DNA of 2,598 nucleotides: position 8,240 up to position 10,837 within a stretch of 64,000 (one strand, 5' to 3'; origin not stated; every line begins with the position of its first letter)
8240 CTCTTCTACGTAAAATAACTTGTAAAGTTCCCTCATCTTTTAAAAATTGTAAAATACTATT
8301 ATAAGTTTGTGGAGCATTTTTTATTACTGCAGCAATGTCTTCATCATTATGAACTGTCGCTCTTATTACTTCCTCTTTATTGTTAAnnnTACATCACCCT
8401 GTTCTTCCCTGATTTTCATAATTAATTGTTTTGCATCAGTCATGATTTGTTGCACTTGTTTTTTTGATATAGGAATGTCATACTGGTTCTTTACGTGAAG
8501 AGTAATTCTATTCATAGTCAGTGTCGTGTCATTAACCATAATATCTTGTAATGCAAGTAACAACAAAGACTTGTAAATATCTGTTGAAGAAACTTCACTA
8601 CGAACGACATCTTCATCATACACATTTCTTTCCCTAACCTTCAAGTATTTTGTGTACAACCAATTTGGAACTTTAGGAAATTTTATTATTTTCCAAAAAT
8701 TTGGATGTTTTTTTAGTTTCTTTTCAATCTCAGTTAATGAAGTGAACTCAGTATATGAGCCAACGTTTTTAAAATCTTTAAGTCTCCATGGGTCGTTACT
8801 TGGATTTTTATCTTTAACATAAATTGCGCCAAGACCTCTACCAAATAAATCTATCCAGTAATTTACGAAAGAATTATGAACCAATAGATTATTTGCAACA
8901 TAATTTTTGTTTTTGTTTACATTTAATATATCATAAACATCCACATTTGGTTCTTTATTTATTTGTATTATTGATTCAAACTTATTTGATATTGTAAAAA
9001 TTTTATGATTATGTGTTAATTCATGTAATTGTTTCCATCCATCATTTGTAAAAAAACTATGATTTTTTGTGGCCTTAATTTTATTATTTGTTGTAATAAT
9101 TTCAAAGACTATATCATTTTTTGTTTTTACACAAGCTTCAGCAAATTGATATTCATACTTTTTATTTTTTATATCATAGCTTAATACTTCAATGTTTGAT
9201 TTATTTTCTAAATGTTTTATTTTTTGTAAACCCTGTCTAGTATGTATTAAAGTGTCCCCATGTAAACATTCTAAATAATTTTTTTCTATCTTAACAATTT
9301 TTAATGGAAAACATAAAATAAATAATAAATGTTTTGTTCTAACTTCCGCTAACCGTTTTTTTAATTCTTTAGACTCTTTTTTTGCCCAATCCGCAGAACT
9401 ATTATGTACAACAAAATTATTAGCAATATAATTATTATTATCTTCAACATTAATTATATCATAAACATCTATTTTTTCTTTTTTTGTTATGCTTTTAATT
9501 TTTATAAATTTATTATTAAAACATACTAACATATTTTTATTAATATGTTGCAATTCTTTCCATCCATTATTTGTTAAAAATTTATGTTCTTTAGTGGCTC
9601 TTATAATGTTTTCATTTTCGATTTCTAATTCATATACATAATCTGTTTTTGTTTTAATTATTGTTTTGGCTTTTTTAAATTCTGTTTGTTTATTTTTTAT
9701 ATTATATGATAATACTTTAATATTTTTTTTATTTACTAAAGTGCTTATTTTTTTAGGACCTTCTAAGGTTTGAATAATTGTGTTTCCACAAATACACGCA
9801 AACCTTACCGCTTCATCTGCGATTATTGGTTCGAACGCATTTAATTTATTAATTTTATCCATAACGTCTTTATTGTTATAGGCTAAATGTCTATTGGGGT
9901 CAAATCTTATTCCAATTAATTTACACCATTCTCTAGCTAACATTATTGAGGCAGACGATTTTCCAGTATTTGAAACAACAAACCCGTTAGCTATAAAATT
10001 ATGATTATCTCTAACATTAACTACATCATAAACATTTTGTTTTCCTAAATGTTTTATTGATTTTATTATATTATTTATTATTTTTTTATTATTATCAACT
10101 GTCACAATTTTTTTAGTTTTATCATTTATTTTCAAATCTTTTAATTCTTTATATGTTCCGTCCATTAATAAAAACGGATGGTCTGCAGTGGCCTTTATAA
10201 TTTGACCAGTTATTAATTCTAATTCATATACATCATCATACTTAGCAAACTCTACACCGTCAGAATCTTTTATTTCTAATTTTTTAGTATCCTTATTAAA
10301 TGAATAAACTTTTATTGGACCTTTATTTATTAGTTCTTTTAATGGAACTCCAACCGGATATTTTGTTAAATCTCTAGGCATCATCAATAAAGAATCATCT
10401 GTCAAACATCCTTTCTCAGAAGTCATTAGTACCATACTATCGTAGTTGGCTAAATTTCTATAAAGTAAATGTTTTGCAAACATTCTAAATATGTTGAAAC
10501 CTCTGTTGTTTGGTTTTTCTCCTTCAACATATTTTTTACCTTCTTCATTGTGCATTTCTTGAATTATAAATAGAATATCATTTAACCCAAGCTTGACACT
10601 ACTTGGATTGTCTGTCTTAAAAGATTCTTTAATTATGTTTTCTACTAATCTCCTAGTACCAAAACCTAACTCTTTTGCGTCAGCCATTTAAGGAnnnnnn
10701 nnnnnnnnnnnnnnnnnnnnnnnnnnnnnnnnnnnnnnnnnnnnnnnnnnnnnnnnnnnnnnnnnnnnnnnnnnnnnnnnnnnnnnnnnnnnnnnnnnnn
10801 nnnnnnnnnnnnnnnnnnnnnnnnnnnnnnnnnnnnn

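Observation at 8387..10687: Single AAA+/P-loop ATPase gene carrying three mini-inteins, one inside the Walker A loop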

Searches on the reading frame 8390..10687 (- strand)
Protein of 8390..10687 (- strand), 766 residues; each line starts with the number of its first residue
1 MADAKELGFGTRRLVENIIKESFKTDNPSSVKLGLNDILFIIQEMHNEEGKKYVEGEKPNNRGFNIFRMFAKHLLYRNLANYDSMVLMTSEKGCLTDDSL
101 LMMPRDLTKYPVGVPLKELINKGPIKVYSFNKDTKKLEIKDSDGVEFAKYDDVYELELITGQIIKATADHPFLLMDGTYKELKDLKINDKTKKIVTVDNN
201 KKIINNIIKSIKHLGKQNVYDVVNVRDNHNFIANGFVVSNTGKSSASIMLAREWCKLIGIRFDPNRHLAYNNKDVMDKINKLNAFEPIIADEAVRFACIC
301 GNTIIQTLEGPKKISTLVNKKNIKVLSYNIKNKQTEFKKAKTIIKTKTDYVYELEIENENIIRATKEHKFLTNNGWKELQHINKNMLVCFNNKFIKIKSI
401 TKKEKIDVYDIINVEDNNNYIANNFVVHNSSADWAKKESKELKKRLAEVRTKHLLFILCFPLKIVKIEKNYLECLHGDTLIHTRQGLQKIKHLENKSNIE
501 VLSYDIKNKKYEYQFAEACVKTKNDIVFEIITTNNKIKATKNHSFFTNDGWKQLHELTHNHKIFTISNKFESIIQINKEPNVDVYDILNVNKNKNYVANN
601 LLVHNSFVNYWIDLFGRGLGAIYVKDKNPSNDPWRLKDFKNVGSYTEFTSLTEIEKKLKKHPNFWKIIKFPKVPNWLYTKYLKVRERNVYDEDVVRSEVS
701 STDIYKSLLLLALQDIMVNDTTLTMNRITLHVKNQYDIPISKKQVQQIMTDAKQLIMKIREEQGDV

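Call 4: search_protein_families(library=pfam, max_evalue=1, proteins=[window:8390-10687:-])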
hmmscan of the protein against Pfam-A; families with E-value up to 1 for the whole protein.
window:8390-10687:- (766 aa): 5 families
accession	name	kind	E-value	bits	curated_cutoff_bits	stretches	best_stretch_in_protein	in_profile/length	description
PF14890.11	Intein_splicing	-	1.7e-33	116.1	35.8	5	114-240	10-155/155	Intein splicing domain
PF11236.13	DUF3037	-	0.047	14.3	22.6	0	312-385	39-116/118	Protein of unknown function (DUF3037)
PF08734.17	GYD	-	0.067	13.7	31.4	0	214-254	44-84/91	GYD domain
PF12401.13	FhaA_N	-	0.19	12.6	25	0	413-453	43-85/115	FhaA, N-terminal domain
PF06953.17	ArsD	-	0.22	12.2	27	1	297-345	15-63/123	Arsenical resistance operon protein ArsD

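Call 5: search_protein_families(library=phrogs, max_evalue=0.01, proteins=[window:8390-10687:-])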
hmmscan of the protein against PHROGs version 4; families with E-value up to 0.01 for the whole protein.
window:8390-10687:- (766 aa): 4 families
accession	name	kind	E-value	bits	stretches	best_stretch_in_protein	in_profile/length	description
phrog_16259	-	DNA, RNA and nucleotide metabolism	8e-13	49.3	2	282-384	222-322/330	DNA helicase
phrog_26005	-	unknown function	8.6e-07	29.7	0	358-440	146-240/310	-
phrog_21587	-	unknown function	6.2e-06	25.6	0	288-378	565-650/706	-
phrog_18112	-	other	1.8e-05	25.5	1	208-243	3-38/207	recombinase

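Call 23: find_encoding_contigs(protein=window:8390-10687:-, flank=3000, max_places=4)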
Protein window:8390-10687:- (766 aa): 12 contigs read that carry it; 3 places shown.
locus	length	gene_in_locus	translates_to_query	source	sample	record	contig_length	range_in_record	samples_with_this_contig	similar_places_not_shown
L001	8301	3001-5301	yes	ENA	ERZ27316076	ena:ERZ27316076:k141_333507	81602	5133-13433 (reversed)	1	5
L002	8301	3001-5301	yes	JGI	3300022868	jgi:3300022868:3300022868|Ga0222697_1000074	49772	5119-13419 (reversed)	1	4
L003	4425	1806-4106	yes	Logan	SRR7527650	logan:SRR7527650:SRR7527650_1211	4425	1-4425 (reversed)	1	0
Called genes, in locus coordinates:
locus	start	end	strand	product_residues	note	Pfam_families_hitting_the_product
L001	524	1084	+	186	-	-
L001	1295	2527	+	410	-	PF04851:ResIII, PF18766:SWI2_SNF2 (weak), PF00270:DEAD (weak), PF16203:ERCC3_RAD25_C, PF00271:Helicase_C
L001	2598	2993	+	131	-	-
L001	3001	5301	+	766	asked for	PF14890:Intein_splicing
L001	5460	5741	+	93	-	-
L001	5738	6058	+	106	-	-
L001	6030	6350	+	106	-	-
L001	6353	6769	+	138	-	-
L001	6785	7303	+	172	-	-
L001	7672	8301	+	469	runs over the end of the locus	-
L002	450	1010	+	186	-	-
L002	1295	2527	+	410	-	PF04851:ResIII, PF18766:SWI2_SNF2 (weak), PF00270:DEAD (weak), PF16203:ERCC3_RAD25_C, PF00271:Helicase_C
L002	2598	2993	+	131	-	-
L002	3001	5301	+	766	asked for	PF14890:Intein_splicing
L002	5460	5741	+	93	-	-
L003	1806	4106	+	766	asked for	PF14890:Intein_splicing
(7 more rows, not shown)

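Call 35: find_homologous_proteins(query=window:8390-10687:-, max_evalue=1e-10)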
Query window:8390-10687:- (766 aa): 96 proteins with E <= 1e-10 among 8000 candidates.
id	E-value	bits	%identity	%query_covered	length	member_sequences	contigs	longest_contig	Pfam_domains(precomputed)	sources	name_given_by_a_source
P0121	0.0e+0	1394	73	75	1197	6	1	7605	PF14528.12,PF14890.12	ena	-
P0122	4.2e-275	933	59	73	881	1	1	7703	PF13392.13,PF14890.12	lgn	-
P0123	4.9e-269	913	64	62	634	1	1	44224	PF14890.12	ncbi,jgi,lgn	-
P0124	2.8e-237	808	53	99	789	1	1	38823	PF01079.26,PF14890.12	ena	-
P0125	8.4e-229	780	53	99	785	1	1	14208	PF07591.16,PF14890.12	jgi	-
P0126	5.8e-228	777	44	48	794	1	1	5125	PF14890.12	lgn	-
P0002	4.3e-223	761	61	44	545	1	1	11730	PF14890.12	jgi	jgi:hypothetical protein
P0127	1.3e-222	759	50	56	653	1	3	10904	PF14890.12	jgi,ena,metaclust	metaclust:\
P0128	3.6e-221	755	54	61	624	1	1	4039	PF14890.12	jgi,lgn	-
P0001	2.0e-218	745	58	44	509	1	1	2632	PF14890.12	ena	-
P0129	2.0e-209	716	65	24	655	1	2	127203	PF14890.12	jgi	jgi:hypothetical protein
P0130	1.7e-205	703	50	45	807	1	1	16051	PF13392.13,PF14890.12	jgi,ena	-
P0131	1.2e-202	693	53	43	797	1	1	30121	PF13392.13,PF14890.12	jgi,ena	-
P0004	7.2e-197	674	55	43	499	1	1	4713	PF14890.12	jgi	jgi:hypothetical protein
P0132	4.9e-191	655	75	21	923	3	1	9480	PF14528.12,PF14890.12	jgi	jgi:intein/homing endonuclease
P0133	2.1e-185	636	56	49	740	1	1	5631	PF13392.13,PF14890.12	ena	-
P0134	1.1e-184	634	66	20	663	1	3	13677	PF13392.13,PF14890.12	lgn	-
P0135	8.6e-184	631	59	25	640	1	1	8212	PF13392.13,PF14890.12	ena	-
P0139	6.7e-180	618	62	20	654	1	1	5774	PF13392.13,PF14890.12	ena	-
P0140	6.6e-178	612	61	20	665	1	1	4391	PF13392.13,PF14890.12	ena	-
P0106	3.0e-174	599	61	20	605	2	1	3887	PF13392.13,PF14890.12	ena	-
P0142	3.2e-173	596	54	48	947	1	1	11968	PF13392.13,PF14890.12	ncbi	-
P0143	6.1e-171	589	71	21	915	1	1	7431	PF14528.12,PF14890.12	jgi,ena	-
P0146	3.8e-164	566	54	23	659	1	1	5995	PF13392.13,PF14890.12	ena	-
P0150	2.8e-138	481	63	31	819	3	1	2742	PF14528.12,PF14890.12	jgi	-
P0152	8.1e-135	469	48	28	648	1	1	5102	PF13392.13,PF14890.12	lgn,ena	-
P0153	1.1e-133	465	65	23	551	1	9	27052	PF13392.13,PF14890.12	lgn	-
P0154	4.5e-132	460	41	47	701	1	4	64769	PF13392.13,PF14890.12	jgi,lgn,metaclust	metaclust:\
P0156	1.3e-130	455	63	24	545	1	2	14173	PF13392.13,PF14890.12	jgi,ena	-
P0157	6.7e-129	450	68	21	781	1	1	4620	PF14528.12,PF14890.12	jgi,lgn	jgi:intein/homing endonuclease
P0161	1.7e-126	442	58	24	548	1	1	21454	PF13392.13,PF14890.12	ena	-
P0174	1.7e-86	309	50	23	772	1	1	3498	PF13392.13,PF14890.12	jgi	jgi:hypothetical protein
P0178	4.4e-83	298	42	22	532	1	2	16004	PF14890.12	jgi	-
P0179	9.8e-79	284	41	21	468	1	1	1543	PF13392.13,PF14890.12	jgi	jgi:hypothetical protein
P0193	6.3e-49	185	51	18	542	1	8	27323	PF14890.12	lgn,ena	-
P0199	2.6e-18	84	28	47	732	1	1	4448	PF16203.12,PF13392.13,PF00271.38,PF04851.22,PF14890.12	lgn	-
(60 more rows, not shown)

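Call 49: find_encoding_contigs(protein=P0121, flank=5000, max_places=2)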
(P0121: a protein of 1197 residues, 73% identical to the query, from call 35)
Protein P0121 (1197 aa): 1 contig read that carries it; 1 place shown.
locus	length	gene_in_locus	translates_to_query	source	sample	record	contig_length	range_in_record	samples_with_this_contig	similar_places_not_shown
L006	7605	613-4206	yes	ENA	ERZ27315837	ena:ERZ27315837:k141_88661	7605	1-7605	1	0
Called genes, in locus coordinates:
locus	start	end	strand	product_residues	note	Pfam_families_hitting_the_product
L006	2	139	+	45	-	?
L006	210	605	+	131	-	-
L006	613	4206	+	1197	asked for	PF14890:Intein_splicing, PF14528:LAGLIDADG_3, PF14890:Intein_splicing (weak)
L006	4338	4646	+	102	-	-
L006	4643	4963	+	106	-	-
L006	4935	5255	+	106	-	-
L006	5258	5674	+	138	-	-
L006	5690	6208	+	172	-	-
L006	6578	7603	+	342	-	?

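Call 77: list_cluster_members(proteins=[P0006, P0037, P0096, P0123, P0142, window:8390-10687:-])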
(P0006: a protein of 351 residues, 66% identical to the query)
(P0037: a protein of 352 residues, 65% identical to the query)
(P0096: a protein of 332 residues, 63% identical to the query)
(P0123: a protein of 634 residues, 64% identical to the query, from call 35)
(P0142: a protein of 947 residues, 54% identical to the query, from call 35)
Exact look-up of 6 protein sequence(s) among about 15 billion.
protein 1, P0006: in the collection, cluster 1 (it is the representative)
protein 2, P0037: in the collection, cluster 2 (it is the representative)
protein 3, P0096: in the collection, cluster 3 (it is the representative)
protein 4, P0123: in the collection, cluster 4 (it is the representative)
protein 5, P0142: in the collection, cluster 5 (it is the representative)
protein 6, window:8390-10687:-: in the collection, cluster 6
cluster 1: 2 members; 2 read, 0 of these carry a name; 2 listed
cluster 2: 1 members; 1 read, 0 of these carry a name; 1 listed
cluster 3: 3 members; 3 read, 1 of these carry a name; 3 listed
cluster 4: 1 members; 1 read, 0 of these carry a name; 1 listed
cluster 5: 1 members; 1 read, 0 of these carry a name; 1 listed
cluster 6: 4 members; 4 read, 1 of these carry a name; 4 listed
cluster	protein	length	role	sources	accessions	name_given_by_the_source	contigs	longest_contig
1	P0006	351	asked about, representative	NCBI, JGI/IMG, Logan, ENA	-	-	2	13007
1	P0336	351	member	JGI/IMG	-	-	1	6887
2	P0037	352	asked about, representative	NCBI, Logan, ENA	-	-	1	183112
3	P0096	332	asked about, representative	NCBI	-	-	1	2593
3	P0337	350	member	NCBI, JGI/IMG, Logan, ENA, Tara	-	strand:- start:1625 stop:2677 length:1053 start_codon:yes stop_codon:yes ...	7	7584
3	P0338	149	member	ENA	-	-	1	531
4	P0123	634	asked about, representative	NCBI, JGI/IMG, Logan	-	-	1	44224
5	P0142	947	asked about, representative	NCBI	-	-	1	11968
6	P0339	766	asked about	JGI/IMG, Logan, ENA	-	-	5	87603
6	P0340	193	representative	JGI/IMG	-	hypothetical protein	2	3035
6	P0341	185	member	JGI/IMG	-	-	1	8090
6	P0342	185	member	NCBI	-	-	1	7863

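Call 81: find_encoding_contigs(protein=P0178, flank=3000, max_places=2)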
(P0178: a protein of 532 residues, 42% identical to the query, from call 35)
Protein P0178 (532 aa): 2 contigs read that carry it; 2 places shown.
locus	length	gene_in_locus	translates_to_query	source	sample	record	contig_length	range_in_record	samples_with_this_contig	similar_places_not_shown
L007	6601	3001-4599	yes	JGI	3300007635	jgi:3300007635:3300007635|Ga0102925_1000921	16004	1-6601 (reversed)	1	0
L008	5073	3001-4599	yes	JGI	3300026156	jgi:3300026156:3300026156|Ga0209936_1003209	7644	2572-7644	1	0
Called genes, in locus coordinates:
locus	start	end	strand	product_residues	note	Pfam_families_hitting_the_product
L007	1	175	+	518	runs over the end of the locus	-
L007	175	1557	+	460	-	-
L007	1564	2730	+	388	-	-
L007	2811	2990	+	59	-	PF12651:RHH_3 (weak)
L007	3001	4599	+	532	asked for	PF14890:Intein_splicing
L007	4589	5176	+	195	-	PF14890:Intein_splicing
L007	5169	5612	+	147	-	-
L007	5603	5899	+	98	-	-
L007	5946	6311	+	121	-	-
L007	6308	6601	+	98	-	?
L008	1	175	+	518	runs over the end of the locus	-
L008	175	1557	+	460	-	-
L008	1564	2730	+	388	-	-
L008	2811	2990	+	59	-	PF12651:RHH_3 (weak)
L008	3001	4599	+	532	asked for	PF14890:Intein_splicing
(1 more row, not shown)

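Call 82: find_encoding_contigs(protein=P0193, flank=3000, max_places=2)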
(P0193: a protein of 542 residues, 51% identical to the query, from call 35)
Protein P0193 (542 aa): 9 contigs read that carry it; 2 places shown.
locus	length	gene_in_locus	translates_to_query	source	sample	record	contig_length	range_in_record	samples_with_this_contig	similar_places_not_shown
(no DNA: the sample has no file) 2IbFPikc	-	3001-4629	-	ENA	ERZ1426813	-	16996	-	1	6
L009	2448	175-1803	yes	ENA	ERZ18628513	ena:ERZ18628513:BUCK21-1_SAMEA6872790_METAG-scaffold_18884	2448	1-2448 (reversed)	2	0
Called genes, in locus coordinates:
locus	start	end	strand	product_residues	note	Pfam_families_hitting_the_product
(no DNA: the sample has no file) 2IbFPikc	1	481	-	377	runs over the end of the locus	PF01385:OrfB_IS605, PF07282:Cas12f1-like_TNB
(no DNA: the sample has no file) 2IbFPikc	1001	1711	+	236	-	-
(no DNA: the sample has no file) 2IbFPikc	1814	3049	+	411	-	PF00270:DEAD (faint), PF04851:ResIII, PF16203:ERCC3_RAD25_C, PF00271:Helicase_C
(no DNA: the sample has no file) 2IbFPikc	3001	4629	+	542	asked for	PF14890:Intein_splicing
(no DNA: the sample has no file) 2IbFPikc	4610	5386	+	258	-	PF14890:Intein_splicing (weak)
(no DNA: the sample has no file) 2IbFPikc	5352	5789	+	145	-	-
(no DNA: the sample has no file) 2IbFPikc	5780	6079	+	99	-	-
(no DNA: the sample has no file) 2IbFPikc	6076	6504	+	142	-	-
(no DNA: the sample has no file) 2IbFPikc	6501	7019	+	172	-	-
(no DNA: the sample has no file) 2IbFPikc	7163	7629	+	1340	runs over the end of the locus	-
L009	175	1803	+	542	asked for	PF14890:Intein_splicing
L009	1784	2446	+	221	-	?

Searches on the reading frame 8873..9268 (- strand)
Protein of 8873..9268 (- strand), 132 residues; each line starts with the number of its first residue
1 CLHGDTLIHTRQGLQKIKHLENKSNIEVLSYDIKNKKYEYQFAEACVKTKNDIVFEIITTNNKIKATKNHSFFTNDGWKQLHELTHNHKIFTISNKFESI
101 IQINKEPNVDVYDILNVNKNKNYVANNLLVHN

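Call 4: search_protein_families(library=pfam, max_evalue=1, proteins=[window:8873-9268:-])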
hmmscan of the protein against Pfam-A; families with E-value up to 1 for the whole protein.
window:8873-9268:- (132 aa): 2 families
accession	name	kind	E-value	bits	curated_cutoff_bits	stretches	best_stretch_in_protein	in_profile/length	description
PF14890.11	Intein_splicing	-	3.4e-12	46.9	35.8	2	12-91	6-93/155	Intein splicing domain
PF07591.16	PT-HINT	-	0.0026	18.5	27.7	1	7-123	1-120/137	Pretoxin HINT domain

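Call 70: search_solved_structures(query=window:8873-9268:-, max_evalue=0.01)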
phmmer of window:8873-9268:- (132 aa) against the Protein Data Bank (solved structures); distinct sequences matched with E-value up to 0.01: 7.
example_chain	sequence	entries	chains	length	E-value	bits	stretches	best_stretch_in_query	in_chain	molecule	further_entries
4o1r_A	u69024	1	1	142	1e-10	44.9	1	2-132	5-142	Replicative DNA helicase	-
1mi8_A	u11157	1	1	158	2.8e-09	40.3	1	3-104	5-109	DnaB intein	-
6frg_A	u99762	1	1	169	1.5e-08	37.9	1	3-112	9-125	Replicative DNA helicase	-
6frh_A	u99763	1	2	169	1.5e-08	37.9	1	3-112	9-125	Replicative DNA helicase,Replicative DNA helicase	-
7cfv_A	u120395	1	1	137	3.7e-08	36.6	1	2-132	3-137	Spl DnaX mini-intein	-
6fre_A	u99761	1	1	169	3.8e-07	33.4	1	3-112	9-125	Replicative DNA helicase,Replicative DNA helicase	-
7qil_A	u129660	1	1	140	0.0053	20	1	7-124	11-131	DnaE intein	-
